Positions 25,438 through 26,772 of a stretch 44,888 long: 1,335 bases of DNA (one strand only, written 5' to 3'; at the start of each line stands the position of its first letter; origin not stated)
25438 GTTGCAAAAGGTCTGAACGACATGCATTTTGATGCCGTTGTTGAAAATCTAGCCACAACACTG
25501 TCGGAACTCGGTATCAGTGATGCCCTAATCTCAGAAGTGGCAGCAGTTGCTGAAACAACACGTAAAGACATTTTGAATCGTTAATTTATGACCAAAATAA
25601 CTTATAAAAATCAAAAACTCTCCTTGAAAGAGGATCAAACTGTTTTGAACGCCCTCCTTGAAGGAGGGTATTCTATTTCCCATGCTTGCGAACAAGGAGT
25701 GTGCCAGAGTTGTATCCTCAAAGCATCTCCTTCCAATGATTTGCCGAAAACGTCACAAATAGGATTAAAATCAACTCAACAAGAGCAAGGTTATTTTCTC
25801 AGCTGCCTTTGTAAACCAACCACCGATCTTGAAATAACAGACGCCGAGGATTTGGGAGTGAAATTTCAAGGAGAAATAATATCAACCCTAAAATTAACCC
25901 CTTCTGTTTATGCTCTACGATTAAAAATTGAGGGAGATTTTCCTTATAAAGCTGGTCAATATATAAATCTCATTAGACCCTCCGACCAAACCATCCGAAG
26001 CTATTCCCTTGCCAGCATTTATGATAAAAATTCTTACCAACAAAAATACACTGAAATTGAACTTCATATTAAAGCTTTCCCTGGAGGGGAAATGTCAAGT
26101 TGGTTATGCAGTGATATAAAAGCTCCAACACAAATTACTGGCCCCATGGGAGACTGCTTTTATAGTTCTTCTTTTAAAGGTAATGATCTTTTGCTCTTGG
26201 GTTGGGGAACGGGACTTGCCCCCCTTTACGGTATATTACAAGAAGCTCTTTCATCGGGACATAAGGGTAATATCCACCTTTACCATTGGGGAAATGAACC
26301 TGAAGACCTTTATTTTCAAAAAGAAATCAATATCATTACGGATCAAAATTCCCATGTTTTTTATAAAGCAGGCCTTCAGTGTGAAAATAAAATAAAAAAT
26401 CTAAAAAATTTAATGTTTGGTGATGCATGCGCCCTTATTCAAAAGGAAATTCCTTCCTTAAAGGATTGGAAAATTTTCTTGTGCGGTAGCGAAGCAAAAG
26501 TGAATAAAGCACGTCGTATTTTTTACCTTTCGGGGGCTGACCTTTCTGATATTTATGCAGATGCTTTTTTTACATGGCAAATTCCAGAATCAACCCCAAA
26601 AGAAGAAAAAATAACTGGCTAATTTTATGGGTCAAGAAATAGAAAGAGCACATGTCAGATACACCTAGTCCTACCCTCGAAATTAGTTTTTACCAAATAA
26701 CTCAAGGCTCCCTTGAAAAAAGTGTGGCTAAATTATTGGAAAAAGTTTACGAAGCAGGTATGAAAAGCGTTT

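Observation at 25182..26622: Truncated haemoglobin and a dedicated Fd-FNR reductase form a coupled cassette wedged between pepA and holC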

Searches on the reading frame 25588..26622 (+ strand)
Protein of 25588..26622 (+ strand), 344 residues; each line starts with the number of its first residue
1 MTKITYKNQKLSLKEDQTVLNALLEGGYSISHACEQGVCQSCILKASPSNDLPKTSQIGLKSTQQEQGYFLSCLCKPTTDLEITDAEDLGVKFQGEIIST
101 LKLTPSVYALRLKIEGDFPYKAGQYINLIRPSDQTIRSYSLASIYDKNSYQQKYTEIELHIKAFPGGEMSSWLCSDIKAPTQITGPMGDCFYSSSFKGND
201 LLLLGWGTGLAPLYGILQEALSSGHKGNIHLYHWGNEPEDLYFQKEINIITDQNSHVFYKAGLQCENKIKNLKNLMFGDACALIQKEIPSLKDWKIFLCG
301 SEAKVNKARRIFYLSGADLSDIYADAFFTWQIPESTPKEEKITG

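Call 3: search_protein_families(library=pfam, proteins=[window:25588-26622:+], max_evalue=0.01)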
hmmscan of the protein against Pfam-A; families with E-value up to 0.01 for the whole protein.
window:25588-26622:+ (344 aa): 3 families
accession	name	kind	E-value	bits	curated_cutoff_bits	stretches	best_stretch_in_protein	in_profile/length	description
PF00111.32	Fer2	-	2e-09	37.7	21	1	7-78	6-77/77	2Fe-2S iron-sulfur cluster binding domain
PF00970.30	FAD_binding_6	-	4.3e-08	33.8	21.1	1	102-192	9-99/99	Oxidoreductase FAD-binding domain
PF00175.26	NAD_binding_1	-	3.2e-07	31.4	22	1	203-303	1-102/109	Oxidoreductase NAD-binding domain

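Call 4: search_protein_families(library=ncbifam, proteins=[window:25588-26622:+], max_evalue=0.01)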
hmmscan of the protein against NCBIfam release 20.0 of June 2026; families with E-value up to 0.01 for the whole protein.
window:25588-26622:+ (344 aa): 22 families
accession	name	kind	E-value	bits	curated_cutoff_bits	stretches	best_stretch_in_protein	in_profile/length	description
NF004317.0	PRK05713.1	equivalog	1.1e-36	126.7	338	1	1-329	1-310/312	iron-sulfur-binding ferredoxin reductase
NF040810.1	BenC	equivalog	7.2e-29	101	430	1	12-327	16-330/333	benzoate 1,2-dioxygenase electron transfer component BenC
NF045803.1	MethMoxFADbindMmoC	equivalog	2.6e-27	95.5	500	1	10-328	15-341/343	aromatic/alkene monooxygenase hydroxylase FAD-binding subunit MmoC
NF007964.0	PRK10684.1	equivalog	2.8e-27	95.6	383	2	99-342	16-252/333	NADH oxidoreductase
NF005963.0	PRK08051.1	equivalog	4.4e-24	85.1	230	1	94-327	5-230/233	NAD(P)H-flavin reductase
NF058606.1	GlBtMonoRdsGbcB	equivalog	8e-23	80.9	500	2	118-328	41-248/362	glycine betaine monooxygenase reductase subunit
TIGR02160.1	PA_CoA_Oxy5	hypoth_equivalog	1.8e-20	73.1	420.8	2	113-340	26-254/352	1,2-phenylacetyl-CoA epoxidase subunit PaaE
NF052252.1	flav_redu_LuxG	exception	1.1e-18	67.3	340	1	101-327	9-229/232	flavin mononucleotide reductase LuxG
TIGR01941.1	nqrF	equivalog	1.6e-15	56.9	295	2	8-134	41-173/405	NADH:ubiquinone reductase (Na(+)-transporting) subunit F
NF008822.0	PRK11872.1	equivalog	4.7e-14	52.1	402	1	11-310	17-318/341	anthranilate 1,2-dioxygenase electron transfer component AntC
NF009805.0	PRK13289.1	equivalog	1.8e-12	46.9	432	1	119-323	184-388/399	NO-inducible flavohemoprotein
NF006220.0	PRK08345.1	subfamily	9e-10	38.3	395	1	113-269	36-185/294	cytochrome-c3 hydrogenase subunit gamma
NF040830.1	sulfhyd_ShyC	equivalog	4.1e-08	32.8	600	1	112-253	31-163/288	NAD(P)-dependent hydrogenase/sulfhydrogenase 2 subunit gamma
TIGR02008.1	fdx_plant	subfamily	6.4e-08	32.3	81.15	1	7-84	13-89/97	ferredoxin [2Fe-2S]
NF000797.0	PRK00054.1-2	equivalog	1.3e-05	24.6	270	1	95-224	17-142/267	dihydroorotate dehydrogenase electron transfer subunit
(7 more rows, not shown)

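Call 7: find_homologous_proteins(query=window:25588-26619:+, max_evalue=0.00001)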
Query window:25588-26619:+ (344 aa): 267 proteins with E <= 0.00001 among 1716 candidates; the best 120 are listed.
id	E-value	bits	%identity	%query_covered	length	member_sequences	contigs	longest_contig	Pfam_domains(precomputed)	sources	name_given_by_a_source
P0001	1.6e-233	792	100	100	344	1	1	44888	PF00111.33,PF00175.27,PF00970.31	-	-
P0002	2.6e-137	476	65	96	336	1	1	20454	PF00111.33,PF00175.27,PF00970.31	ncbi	-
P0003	3.3e-131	455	59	98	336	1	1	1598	PF00111.33,PF00175.27,PF00970.31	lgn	-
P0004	2.0e-130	453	59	100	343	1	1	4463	PF00111.33,PF00175.27,PF00970.31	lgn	-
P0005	4.4e-130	452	59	98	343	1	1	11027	PF00111.33,PF00175.27,PF00970.31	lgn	-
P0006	1.4e-129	450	59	98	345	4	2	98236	PF00111.33,PF00175.27,PF00970.31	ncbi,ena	-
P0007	3.3e-125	436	58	99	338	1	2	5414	PF00111.33,PF00175.27,PF00970.31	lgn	-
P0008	1.2e-123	431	56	98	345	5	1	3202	PF00111.33,PF00175.27,PF00970.31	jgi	-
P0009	9.2e-121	421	55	98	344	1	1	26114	PF00111.33,PF00175.27,PF00970.31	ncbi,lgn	-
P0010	2.0e-117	410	57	94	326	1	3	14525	PF00111.33,PF00175.27,PF00970.31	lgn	-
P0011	2.4e-111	390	59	88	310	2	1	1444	PF00175.27,PF00970.31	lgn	-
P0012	9.6e-84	299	45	96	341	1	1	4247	PF00111.33,PF00175.27,PF00970.31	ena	-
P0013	6.3e-71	257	43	96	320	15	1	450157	PF00111.33,PF00175.27,PF00970.31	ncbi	-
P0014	3.1e-70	255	42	95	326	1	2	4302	PF00111.33,PF00175.27,PF00970.31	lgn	-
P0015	5.7e-68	248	39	98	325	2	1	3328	PF00111.33,PF00175.27,PF00970.31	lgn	-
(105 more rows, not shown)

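Call 10: find_encoding_contigs(protein=P0006, flank=6000, max_places=2)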
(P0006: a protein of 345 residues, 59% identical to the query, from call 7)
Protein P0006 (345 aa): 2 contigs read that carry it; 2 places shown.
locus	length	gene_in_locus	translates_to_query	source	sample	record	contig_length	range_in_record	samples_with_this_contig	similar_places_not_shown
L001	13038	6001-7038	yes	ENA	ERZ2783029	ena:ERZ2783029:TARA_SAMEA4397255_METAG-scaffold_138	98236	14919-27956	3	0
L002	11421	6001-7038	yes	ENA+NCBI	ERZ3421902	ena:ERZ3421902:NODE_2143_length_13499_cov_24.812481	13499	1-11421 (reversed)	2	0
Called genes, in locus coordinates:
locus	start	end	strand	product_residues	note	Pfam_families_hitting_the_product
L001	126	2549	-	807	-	PF00989:PAS (faint), PF08448:PAS_4 (faint), PF00512:HisKA, PF02518:HATPase_c, PF00072:Response_reg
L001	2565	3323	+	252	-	PF00106:adh_short, PF08659:KR, PF23441:SDR (weak), PF01370:Epimerase (faint), PF13561:adh_short_C2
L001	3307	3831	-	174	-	-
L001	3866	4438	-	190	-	-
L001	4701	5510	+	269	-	PF01381:HTH_3, PF12844:HTH_19 (weak), PF13413:HTH_25 (weak), PF13443:HTH_26, PF13560:HTH_31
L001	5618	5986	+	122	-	PF01152:Bac_globin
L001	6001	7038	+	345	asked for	PF00111:Fer2, PF00970:FAD_binding_6, PF00175:NAD_binding_1 (weak)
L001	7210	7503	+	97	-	-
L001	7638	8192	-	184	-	PF01765:RRF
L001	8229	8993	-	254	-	PF00696:AA_kinase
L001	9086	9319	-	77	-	-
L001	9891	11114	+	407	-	PF07690:MFS_1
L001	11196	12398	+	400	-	PF00083:Sugar_tr (weak), PF07690:MFS_1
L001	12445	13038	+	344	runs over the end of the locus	PF03486:HI0933_like (faint), PF07992:Pyr_redox_2, PF13738:Pyr_redox_3, PF00070:Pyr_redox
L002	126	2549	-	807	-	PF00989:PAS (faint), PF08448:PAS_4 (faint), PF00512:HisKA, PF02518:HATPase_c, PF00072:Response_reg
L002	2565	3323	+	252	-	PF00106:adh_short, PF08659:KR, PF23441:SDR (weak), PF01370:Epimerase (faint), PF13561:adh_short_C2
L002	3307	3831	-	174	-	-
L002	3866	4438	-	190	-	-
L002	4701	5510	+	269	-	PF01381:HTH_3, PF12844:HTH_19 (weak), PF13413:HTH_25 (weak), PF13443:HTH_26, PF13560:HTH_31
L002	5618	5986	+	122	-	PF01152:Bac_globin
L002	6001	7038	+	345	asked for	PF00111:Fer2, PF00970:FAD_binding_6, PF00175:NAD_binding_1 (weak)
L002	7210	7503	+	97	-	-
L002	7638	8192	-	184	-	PF01765:RRF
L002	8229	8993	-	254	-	PF00696:AA_kinase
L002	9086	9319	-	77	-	-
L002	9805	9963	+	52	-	-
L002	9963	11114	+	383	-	PF07690:MFS_1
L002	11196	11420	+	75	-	?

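Call 11: find_encoding_contigs(protein=P0013, flank=6000, max_places=2)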
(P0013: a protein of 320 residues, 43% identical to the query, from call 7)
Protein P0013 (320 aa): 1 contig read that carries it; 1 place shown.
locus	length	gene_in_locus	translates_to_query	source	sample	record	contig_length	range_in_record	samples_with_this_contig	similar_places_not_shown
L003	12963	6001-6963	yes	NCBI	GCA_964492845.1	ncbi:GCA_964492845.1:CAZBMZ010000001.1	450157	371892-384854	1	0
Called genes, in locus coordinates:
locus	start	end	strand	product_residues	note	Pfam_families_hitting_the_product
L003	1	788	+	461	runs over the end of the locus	PF07969:Amidohydro_3 (weak), PF01979:Amidohydro_1, PF12890:DHOase (faint), PF07969:Amidohydro_3 (weak)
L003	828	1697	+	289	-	PF00795:CN_hydrolase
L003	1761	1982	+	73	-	PF14375:Cys_rich_CWC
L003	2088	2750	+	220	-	PF01695:IstB_IS21 (weak)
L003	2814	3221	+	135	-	PF13279:4HBT_2, PF03061:4HBT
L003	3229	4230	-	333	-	PF01965:DJ-1_PfpI, PF00165:HTH_AraC, PF12833:HTH_18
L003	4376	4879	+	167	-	PF12867:DinB_2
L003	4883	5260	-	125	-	PF02041:Auxin_BP, PF16867:DMSP_lyase (weak), PF07883:Cupin_2, PF02311:AraC_binding (faint)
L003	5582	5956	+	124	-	PF01152:Bac_globin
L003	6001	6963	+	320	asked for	PF00111:Fer2, PF00970:FAD_binding_6, PF00175:NAD_binding_1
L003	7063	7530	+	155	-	PF02082:Rrf2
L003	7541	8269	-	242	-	PF10677:DUF2490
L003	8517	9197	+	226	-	-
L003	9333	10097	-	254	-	PF00378:ECH_1, PF16113:ECH_2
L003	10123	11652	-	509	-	-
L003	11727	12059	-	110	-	PF23544:AtuA_ferredoxin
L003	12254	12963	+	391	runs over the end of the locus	PF02771:Acyl-CoA_dh_N, PF02770:Acyl-CoA_dh_M, PF00441:Acyl-CoA_dh_1, PF08028:Acyl-CoA_dh_2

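Call 16: find_encoding_contigs(protein=P0002, flank=8000, max_places=2)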
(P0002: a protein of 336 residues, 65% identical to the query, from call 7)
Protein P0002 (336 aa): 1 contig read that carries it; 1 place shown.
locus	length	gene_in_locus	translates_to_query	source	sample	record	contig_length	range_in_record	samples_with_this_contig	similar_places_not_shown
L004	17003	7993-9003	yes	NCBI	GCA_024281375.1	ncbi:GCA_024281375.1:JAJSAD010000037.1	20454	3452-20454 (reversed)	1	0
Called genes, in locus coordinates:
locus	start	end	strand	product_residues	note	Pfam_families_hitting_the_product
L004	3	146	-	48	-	?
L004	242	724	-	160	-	PF02050:FliJ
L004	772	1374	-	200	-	-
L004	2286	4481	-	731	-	PF00989:PAS (faint), PF13426:PAS_9 (faint), PF00512:HisKA, PF02518:HATPase_c, PF00072:Response_reg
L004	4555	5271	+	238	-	PF00106:adh_short, PF08659:KR, PF01370:Epimerase, PF13561:adh_short_C2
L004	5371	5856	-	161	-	-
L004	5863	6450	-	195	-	-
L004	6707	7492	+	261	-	PF01381:HTH_3, PF12844:HTH_19, PF13413:HTH_25 (weak), PF13443:HTH_26, PF13560:HTH_31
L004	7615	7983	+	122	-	PF01152:Bac_globin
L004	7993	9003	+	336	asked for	PF00111:Fer2, PF00970:FAD_binding_6, PF00175:NAD_binding_1 (weak)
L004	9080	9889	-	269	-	-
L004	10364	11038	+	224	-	-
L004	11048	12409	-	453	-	PF00672:HAMP, PF00512:HisKA, PF02518:HATPase_c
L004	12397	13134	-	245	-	PF00072:Response_reg, PF00486:Trans_reg_C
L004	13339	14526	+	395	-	PF04860:Phage_portal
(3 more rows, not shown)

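Call 19: find_related_loci(query=A1, collection=genome_contigs, flank=5000)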
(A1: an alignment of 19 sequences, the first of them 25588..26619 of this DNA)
Query A1 (344 aa) in genome_contigs; peptide patterns used: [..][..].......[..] (x = any residue, [..] = any of these).
600 stretches matched a pattern (row limit reached: there are more); 595 encode a relative of the query (tblastn E <= 1e-3); the best 80 are kept; 80 distinct loci.
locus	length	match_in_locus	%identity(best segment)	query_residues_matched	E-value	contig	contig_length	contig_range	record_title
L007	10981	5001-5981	65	4-334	5e-133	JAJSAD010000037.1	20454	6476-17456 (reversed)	MAG: Alphaproteobacteria bacterium isolate Dive96_bin4.281 k141_1175826, whole genome shotgun sequence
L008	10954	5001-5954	39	1-328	1e-75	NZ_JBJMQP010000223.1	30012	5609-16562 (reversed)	MAG: Hyalangium sp. isolate H3_16_all_fractions_metab_25_68_0 k255_7502918, whole genome shotgun sequence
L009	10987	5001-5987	36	1-344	1e-73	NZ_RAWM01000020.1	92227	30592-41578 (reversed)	Corallococcus interemptor strain AB047A NODE_20_92227_cov_71.7349_ID_7959, whole genome shotgun sequence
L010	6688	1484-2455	38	1-332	1e-73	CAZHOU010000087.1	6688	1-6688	MAG TPA_asm: uncultured Zetaproteobacteria bacterium isolate binchicken_co64_2 genome assembly, contig: NODE_8027_length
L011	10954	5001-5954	36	1-328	5e-73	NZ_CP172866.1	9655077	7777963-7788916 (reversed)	Corallococcus coralloides strain KYC2213 chromosome, complete genome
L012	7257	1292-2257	38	1-338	1e-72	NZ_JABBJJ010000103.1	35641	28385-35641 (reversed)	Pyxidicoccus fallax strain DSM 14698 NODE_103_length_35641_cov_40.1437, whole genome shotgun sequence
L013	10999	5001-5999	40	1-338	2e-72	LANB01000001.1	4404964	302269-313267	Cellvibrionaceae bacterium 1162T.S.0a.05 H152DRAFT_scaffold00001.1_C, whole genome shotgun sequence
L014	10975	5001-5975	41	1-328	2e-72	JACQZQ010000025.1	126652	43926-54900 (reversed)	MAG: Acidobacteria bacterium isolate NC_groundwater_1571_Pr3_B-0.1um_34_27 SR-2_scaffold_141_940458, whole genome shotgu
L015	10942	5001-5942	39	1-328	3e-72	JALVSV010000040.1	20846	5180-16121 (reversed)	MAG: Methylothermaceae bacterium isolate A3_metabat2_scaf2bin.379 A3_NODE_1145_length_20846_cov_2.429461, whole genome s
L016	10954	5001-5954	37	1-328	2e-72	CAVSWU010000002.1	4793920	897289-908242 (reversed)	MAG: uncultured delta proteobacterium isolate MFD05674.bin.1.60 genome assembly, contig: contig_30831, whole genome shot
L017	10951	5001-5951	39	1-328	6e-72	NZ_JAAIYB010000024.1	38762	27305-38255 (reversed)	Myxococcus vastator strain AM301 NODE_24_length_38762_cov_11.0887, whole genome shotgun sequence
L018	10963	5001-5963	38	1-327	6e-72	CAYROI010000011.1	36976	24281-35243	MAG TPA_asm: uncultured Methylococcaceae bacterium isolate SRP216583_co2_186 genome assembly, contig: NODE_577_length_36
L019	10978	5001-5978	37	1-342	2e-71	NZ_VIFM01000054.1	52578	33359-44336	Myxococcus llanfairpwllgwyngyllgogerychwyrndrobwllllantysiliogogogochensis strain AM401 NODE_54_length_52578_cov_35.0426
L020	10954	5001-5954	37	1-328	3e-71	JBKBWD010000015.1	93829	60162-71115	MAG: Bryobacteraceae bacterium isolate 21I_069.bin.23 NODE_15_length_93829_cov_13.775610, whole genome shotgun sequence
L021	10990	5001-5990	38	4-342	4e-71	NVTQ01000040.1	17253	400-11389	MAG: Proteobacteria bacterium isolate NORP111 Contig_source1383C_5954, whole genome shotgun sequence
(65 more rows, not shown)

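Call 24: search_protein_families(library=ncbifam, proteins=[L003:7063-7530:+, L001:4701-5510:+], max_evalue=0.001)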
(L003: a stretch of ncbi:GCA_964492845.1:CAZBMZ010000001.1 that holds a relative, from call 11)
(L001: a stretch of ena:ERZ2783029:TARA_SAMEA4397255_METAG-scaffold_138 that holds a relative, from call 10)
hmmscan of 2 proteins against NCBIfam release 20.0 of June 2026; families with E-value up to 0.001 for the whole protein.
L003:7063-7530:+ (155 aa): 8 families
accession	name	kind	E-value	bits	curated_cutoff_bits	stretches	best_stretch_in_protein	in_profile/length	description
NF008240.0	PRK11014.1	equivalog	1.8e-38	131.7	182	1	1-136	1-133/141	nitric oxide-sensing transcriptional repressor NsrR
NF008886.0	PRK11920.1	equivalog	2.9e-38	131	193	1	1-138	1-138/153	iron-responsive transcriptional regulator RirA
TIGR00738.1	rrf2_super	superfamily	9.5e-34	116.1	73.3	1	1-132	1-132/132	Rrf2 family transcriptional regulator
TIGR02944.1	suf_reg_Xantho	equivalog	5.6e-15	55.9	110.65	1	4-130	5-130/130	SUF system Fe-S cluster assembly regulator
TIGR02010.1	IscR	equivalog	2.8e-12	46.6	207.55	1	1-135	1-134/135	Fe-S cluster assembly transcriptional regulator IscR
NF047409.1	Cys_reg_CymR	equivalog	7.2e-12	45.6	195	1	1-139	1-132/139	cysteine metabolism transcriptional regulator CymR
NF008110.0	PRK10857.1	equivalog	2.8e-07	30.5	275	1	1-135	1-134/164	Fe-S cluster assembly transcriptional regulator IscR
NF041852.1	trans_reg_HypR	equivalog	2.9e-05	24.1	180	1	10-132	8-134/139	redox-sensitive transcriptional regulator HypR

L001:4701-5510:+ (269 aa): 2 families
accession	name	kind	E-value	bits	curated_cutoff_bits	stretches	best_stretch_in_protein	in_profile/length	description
NF006015.0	PRK08154.1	subfamily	5.7e-06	25.7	204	1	56-115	35-94/314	anaerobic benzoate catabolism transcriptional regulator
NF041677.1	trans_regClgR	equivalog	0.00064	19.8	170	0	56-111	13-68/113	transcriptional regulator ClgR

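Call 34: search_solved_structures(query=window:25588-26619:+, max_evalue=0.00001, show_alignments=1)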
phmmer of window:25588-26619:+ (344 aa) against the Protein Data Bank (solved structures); distinct sequences matched with E-value up to 0.00001: 36.
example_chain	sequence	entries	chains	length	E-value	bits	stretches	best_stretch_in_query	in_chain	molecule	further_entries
5ogx_A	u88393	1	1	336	1.4e-27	99.8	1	9-312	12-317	Cytochrome P450 reductase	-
1krh_A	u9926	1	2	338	5.2e-17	65.1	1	14-247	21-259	Benzoate 1,2-Dioxygenase Reductase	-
4wqm_A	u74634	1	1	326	1.6e-15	60.2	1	16-314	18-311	Toluene-4-monooxygenase electron transfer component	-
7c3a_A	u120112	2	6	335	6.2e-14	55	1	15-328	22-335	Ferredoxin reductase component of carbazole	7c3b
1frr_A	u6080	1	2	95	3.1e-08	36.2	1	11-84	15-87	FERREDOXIN I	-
1qob_A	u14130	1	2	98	3.4e-08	36.1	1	10-84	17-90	FERREDOXIN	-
1j7a_A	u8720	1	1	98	3.7e-08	36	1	10-84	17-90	FERREDOXIN I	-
1czp_A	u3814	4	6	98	3.7e-08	36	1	10-84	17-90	FERREDOXIN I | [2FE-2S] FERREDOXIN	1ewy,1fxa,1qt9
3p63_A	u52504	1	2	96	4.1e-08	35.8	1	8-84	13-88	Ferredoxin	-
1j7c_A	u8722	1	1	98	4.4e-08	35.7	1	10-84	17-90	FERREDOXIN I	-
1j7b_A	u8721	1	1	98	4.4e-08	35.7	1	10-84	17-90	FERREDOXIN I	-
1awd_A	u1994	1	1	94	4.8e-08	35.6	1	9-85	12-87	FERREDOXIN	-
1qog_A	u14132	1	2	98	5e-08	35.5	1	10-84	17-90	FERREDOXIN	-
1rfk_A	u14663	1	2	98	5.1e-08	35.5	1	8-84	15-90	Ferredoxin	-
4itk_A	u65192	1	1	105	7.9e-08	34.9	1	3-87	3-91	Apoferredoxin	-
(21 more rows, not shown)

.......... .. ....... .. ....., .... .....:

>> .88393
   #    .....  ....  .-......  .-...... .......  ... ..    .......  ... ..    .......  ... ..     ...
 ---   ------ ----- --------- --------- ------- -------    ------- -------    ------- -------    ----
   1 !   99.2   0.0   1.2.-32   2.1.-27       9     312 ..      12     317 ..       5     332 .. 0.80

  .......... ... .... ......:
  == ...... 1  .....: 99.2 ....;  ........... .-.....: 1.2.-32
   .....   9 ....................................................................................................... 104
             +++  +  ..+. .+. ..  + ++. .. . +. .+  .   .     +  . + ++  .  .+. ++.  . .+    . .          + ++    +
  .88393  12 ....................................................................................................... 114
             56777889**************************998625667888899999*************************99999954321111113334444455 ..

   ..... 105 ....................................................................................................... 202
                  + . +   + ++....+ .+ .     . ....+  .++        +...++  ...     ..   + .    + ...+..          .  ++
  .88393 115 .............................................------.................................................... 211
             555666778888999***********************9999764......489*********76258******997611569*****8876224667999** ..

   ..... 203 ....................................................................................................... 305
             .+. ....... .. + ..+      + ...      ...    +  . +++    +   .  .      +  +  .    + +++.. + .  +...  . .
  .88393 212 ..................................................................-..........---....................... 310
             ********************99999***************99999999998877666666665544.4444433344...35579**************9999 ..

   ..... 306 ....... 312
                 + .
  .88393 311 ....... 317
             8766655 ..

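Call 55: predict_structure(alignment_id=A1)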
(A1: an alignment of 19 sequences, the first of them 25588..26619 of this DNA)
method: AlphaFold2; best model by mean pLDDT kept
length: 344 residues; sequences in the alignment: 19
mean_pLDDT: 90.3   pTM: 0.87
mean pLDDT of the five models: 90.3, 89.0, 88.4, 86.8, 86.7
residues with pLDDT >= 90: 257; 70-90: 62; 50-70: 19; < 50: 6
segments of 3 or more residues with pLDDT < 50: 331-336
pLDDT, mean of each block of 10 residues (from residue 1): 94 95 95 87 88 93 94 95 82 92 94 92 94 91 81 87 89 85 93 97 97 96 97 94 94 98 79 86 97 98 96 97 82 51 67
secondary structure, 60 per line:
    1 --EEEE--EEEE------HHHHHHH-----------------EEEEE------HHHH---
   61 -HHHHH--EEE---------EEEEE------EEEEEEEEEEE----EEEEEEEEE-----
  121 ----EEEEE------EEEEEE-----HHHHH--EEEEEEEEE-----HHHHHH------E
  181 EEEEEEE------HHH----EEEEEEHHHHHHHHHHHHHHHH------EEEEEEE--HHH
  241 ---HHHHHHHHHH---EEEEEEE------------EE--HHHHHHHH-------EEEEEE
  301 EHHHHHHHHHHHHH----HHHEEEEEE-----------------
elements in order: E3-6 E9-12 H19-25 E43-47 H54-57 H62-66 E69-71 E81-85 E92-102 E107-115 E125-129 E136-141 H147-151 E154-162 H168-173 E180-187 E201-206 H207-222 E229-235 H244-253 E257-263 H280-287 E295-301 H302-314 E322-327
